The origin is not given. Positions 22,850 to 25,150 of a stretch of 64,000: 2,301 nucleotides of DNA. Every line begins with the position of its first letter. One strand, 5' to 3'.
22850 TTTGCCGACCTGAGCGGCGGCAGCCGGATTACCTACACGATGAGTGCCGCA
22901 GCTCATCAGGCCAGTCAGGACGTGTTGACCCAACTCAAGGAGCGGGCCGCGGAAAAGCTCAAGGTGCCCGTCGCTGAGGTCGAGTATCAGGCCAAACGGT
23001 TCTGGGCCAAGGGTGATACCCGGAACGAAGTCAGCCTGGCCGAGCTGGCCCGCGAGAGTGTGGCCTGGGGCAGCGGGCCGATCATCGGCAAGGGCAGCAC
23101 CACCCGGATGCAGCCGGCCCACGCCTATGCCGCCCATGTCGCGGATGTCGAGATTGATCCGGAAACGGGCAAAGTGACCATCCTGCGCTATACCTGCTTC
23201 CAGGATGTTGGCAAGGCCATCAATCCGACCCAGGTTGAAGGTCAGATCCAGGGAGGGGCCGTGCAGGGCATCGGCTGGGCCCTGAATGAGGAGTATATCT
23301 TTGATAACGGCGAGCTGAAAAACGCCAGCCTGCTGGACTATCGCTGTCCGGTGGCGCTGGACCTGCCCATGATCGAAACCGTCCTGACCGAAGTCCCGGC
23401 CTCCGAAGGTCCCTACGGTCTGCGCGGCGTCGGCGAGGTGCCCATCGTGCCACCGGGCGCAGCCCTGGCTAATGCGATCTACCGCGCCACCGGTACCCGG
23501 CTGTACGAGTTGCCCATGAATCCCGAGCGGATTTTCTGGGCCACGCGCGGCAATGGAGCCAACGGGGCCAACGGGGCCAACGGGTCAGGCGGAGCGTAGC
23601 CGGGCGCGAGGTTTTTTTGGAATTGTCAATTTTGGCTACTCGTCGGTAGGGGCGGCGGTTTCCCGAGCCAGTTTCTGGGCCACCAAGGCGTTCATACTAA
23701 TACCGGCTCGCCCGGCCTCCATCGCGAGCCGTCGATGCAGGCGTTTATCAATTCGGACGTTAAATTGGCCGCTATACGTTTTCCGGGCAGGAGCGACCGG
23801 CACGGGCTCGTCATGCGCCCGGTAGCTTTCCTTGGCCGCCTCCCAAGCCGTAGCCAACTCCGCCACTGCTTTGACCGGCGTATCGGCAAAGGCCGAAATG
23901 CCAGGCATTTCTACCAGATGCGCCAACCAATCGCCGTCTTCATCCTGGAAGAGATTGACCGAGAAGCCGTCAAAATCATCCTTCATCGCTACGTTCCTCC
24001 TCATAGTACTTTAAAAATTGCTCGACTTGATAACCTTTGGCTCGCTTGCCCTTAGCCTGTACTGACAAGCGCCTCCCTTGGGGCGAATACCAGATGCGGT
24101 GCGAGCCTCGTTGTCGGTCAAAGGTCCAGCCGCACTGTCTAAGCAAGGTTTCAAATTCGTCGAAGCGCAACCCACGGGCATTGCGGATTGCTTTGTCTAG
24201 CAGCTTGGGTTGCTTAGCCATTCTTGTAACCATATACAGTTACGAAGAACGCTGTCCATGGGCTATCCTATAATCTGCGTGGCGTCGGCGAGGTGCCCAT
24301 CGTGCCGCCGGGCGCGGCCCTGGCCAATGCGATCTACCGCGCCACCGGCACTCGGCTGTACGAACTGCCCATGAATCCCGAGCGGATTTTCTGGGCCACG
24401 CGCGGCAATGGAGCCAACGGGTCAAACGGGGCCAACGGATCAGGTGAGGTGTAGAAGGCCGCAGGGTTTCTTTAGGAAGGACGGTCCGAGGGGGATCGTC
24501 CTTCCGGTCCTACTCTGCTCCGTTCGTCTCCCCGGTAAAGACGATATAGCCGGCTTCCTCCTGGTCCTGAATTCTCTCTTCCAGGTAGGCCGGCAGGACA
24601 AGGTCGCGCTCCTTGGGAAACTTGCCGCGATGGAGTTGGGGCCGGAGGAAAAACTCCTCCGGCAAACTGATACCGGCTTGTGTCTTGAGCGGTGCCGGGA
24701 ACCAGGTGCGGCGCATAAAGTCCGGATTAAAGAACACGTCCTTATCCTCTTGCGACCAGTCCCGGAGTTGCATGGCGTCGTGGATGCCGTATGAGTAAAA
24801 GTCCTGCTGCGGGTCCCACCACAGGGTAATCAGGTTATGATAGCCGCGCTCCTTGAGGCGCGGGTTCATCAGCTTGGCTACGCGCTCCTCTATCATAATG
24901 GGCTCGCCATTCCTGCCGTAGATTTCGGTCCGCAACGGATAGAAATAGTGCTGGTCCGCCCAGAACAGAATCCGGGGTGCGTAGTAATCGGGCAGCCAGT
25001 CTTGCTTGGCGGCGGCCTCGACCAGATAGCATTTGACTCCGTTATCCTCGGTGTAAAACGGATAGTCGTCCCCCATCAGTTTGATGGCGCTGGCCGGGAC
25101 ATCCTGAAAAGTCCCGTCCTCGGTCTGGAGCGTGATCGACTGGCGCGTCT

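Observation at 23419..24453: hicAB toxin-antitoxin cassette inserted at the 3' end of the coxL-like gene, flanked by a ~180-bp diverged direct duplication of that 3' end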

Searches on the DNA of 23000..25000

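Call 55: search_rna_families(source=window, start=23000, end=25000, threshold=evalue, max_evalue=1)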
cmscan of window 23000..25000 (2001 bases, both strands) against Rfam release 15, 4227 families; matches with E-value up to 1: 1.
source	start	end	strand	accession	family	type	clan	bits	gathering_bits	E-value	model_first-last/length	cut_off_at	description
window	23195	23295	+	RF00320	snoZ185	Gene; snRNA; snoRNA; CD-box;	-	19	50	0.77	1-86/86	no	Small nucleolar RNA Z185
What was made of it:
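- Tried and rejected: Rfam found nothing in 23000-25000 (call 55).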
